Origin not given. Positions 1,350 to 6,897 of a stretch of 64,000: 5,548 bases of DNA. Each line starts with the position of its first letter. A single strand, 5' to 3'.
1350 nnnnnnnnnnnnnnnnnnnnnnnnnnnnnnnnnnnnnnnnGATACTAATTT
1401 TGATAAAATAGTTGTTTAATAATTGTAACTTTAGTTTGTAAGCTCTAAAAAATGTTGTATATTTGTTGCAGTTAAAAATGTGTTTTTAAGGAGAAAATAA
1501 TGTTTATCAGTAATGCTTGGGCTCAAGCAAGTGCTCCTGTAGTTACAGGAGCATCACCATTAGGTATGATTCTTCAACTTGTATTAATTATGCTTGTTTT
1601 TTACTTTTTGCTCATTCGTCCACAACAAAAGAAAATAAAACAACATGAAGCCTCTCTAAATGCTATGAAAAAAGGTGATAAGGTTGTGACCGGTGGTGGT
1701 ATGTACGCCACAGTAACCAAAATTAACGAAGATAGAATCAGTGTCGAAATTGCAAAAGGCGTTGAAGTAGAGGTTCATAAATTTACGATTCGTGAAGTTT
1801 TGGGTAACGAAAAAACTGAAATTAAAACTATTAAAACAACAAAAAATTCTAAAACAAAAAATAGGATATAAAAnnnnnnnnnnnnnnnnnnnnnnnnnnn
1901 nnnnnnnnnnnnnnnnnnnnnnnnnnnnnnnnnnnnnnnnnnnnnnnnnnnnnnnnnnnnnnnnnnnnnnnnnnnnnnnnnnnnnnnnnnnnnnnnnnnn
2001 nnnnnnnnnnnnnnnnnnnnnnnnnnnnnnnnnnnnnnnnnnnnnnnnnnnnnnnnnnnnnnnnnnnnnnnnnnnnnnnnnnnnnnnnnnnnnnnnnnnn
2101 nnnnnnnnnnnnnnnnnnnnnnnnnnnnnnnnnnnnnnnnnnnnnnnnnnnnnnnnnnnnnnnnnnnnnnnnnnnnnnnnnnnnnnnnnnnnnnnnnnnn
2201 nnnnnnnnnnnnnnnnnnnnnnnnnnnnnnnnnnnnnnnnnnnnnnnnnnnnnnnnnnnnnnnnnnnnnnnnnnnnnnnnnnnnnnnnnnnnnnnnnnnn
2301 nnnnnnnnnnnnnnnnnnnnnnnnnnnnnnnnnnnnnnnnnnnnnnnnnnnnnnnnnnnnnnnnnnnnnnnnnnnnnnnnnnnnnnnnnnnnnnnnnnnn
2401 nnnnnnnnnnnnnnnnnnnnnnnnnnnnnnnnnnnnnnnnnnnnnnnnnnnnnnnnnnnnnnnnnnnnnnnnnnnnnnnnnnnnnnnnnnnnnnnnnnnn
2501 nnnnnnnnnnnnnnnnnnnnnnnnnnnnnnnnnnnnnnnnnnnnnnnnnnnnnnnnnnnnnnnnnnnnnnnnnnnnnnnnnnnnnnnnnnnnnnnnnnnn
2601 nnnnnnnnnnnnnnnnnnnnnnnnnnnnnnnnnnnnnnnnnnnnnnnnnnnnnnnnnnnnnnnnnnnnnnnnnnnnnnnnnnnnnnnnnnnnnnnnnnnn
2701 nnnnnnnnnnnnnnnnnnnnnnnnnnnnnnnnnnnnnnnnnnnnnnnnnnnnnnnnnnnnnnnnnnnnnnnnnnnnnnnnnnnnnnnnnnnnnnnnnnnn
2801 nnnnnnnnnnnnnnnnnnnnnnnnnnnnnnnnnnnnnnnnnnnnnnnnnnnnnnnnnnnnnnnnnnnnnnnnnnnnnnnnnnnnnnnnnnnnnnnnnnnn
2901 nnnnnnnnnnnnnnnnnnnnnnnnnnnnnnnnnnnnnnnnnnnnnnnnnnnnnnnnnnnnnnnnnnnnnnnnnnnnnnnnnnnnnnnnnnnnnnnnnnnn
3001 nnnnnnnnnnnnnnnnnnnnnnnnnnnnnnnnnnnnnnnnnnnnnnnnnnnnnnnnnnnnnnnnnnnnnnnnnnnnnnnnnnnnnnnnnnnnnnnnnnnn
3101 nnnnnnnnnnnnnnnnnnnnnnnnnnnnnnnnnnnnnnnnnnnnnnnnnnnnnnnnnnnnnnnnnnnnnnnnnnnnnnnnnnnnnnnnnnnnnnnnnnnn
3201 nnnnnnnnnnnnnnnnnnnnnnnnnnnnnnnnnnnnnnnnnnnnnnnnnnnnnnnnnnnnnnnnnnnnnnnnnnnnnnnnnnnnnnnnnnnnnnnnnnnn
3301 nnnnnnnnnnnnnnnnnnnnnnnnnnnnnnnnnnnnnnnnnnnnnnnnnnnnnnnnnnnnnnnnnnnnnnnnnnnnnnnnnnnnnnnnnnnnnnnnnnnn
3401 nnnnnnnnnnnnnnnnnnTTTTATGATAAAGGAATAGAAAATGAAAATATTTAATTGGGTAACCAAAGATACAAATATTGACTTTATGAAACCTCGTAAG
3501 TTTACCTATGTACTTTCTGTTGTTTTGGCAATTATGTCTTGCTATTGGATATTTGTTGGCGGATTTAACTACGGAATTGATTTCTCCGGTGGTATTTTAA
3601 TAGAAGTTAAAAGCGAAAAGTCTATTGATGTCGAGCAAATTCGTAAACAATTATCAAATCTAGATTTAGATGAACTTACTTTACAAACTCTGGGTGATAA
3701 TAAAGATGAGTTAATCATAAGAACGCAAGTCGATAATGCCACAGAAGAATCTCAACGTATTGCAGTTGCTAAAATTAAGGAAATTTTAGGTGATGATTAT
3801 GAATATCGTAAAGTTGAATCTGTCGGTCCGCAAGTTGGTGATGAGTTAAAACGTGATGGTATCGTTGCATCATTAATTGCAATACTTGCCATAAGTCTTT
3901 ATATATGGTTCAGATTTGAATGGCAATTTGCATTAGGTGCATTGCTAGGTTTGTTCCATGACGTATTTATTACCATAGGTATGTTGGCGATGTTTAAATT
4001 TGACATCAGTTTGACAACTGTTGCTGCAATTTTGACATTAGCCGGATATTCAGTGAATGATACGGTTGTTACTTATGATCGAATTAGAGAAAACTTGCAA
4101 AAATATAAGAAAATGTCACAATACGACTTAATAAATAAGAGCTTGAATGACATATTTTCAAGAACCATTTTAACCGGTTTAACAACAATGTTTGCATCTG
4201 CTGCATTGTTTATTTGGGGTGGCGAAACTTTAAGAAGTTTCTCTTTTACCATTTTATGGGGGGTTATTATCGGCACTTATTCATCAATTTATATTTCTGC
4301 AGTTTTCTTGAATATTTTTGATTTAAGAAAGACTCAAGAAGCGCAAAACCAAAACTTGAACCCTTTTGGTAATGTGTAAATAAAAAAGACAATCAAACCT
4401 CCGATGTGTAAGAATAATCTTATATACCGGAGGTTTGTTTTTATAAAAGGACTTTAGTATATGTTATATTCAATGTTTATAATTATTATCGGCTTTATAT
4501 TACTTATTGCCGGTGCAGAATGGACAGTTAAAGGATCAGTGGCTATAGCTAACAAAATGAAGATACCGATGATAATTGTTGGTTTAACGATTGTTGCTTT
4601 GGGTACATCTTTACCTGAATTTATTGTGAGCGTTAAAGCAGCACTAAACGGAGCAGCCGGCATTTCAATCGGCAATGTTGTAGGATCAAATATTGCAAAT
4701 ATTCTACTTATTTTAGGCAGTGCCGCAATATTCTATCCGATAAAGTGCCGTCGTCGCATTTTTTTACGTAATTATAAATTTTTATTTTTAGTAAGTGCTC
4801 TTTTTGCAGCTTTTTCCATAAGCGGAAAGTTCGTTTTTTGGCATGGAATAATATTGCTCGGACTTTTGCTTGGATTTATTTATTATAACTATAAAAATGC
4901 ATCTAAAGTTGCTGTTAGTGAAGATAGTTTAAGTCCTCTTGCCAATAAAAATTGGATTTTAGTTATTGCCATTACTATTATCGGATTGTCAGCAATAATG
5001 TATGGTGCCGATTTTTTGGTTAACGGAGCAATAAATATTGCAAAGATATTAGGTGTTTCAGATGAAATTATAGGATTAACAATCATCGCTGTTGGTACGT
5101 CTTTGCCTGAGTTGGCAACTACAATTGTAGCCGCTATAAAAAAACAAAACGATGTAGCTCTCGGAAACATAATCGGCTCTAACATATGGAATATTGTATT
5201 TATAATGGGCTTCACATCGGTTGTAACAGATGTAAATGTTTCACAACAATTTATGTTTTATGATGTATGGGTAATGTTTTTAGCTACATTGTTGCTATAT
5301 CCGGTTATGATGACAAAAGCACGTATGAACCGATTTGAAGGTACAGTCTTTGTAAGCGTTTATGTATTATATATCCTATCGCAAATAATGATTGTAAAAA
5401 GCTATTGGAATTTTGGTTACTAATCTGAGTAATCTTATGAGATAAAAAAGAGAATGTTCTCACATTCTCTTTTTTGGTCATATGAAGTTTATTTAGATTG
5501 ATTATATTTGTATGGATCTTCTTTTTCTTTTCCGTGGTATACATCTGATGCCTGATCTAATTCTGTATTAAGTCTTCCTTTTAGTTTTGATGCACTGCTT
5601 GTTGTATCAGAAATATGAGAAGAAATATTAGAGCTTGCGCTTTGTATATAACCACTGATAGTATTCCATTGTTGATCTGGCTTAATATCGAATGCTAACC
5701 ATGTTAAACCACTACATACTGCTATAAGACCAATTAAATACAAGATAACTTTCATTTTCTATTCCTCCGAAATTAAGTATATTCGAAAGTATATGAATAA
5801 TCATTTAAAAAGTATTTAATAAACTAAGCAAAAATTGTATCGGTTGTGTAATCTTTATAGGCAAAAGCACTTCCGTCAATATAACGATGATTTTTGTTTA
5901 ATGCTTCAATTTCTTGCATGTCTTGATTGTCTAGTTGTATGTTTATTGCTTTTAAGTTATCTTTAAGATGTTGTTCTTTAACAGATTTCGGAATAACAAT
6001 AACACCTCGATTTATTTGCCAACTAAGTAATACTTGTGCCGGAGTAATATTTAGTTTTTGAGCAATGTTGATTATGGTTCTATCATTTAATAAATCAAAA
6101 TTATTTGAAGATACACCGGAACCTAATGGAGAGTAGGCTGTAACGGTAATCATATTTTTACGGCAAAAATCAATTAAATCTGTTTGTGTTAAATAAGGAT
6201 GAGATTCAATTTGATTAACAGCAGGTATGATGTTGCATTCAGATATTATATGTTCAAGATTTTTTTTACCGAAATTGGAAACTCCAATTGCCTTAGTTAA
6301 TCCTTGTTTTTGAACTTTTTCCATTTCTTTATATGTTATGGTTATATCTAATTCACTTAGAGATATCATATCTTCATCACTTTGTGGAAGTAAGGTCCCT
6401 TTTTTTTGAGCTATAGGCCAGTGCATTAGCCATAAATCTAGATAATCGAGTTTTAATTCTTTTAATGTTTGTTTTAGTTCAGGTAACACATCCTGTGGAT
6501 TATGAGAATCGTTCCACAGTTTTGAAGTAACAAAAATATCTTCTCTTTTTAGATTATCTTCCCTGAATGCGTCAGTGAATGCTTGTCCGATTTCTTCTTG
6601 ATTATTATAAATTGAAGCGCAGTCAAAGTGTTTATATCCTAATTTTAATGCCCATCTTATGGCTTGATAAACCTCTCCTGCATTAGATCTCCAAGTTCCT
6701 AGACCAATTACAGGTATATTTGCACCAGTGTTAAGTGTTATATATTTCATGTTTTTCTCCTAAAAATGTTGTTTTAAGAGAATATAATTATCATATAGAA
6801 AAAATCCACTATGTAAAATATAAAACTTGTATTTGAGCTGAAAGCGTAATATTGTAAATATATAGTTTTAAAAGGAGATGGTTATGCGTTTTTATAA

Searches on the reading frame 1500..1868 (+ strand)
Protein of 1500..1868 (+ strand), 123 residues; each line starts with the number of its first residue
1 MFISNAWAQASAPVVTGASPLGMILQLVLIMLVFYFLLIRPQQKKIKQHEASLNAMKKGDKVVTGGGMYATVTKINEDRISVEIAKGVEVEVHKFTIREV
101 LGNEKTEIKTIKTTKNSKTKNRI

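Call 61: search_protein_families(library=pfam, proteins=[window:1500-1868:+], max_evalue=0.00001)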
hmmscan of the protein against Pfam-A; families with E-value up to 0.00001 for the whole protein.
window:1500-1868:+ (123 aa): 1 family
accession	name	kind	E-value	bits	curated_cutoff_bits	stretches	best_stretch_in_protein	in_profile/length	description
PF02699.20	YajC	-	8.2e-28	96.6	28.2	1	23-98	2-77/78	Preprotein translocase subunit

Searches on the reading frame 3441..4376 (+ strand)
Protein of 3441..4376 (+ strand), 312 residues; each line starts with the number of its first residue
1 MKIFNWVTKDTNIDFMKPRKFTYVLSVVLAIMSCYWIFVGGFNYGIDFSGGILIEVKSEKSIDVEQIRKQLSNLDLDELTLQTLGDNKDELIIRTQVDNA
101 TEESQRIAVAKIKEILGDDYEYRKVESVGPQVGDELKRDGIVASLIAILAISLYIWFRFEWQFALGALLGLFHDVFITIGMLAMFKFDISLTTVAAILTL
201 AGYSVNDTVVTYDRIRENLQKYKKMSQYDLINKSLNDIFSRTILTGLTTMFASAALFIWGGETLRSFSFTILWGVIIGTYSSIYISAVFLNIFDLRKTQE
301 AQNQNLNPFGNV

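Call 61: search_protein_families(library=pfam, proteins=[window:3441-4376:+], max_evalue=0.00001)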
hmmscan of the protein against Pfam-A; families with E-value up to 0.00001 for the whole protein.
window:3441-4376:+ (312 aa): 2 families
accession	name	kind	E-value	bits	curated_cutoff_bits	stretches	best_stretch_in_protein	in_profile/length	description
PF02355.23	SecD_SecF_C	-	5.7e-65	218.7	20.5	1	113-290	6-183/189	Protein export membrane protein SecD/SecF, C-terminal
PF07549.19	Sec_GG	-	1.3e-08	34.5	20.3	1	35-61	1-27/28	SecD/SecF GG Motif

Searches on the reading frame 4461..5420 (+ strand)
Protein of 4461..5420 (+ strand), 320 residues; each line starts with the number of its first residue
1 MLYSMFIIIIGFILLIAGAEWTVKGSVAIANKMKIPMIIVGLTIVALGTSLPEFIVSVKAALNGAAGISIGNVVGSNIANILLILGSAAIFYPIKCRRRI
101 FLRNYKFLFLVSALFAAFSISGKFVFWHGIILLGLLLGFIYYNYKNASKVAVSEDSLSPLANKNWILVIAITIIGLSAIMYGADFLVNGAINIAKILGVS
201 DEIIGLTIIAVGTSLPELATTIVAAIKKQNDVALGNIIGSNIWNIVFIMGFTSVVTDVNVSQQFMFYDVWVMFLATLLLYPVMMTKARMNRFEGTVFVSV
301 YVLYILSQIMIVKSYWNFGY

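Call 61: search_protein_families(library=pfam, proteins=[window:4461-5420:+], max_evalue=0.00001)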
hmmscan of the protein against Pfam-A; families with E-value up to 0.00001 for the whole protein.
window:4461-5420:+ (320 aa): 1 family
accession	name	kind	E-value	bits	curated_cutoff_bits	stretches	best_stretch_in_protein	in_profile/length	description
PF01699.29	Na_Ca_ex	-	4.9e-65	218.5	24.9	2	169-309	3-150/151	Sodium/calcium exchanger protein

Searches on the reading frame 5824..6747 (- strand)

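Call 61: search_protein_families(library=pfam, proteins=[window:5824-6747:-], max_evalue=0.00001)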
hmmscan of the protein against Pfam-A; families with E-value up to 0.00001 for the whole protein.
window:5824-6747:- (307 aa): 1 family
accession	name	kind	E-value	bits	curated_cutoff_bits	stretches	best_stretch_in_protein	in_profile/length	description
PF00248.27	Aldo_ket_red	-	2.2e-54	184.9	24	1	14-284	2-290/291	Aldo/keto reductase family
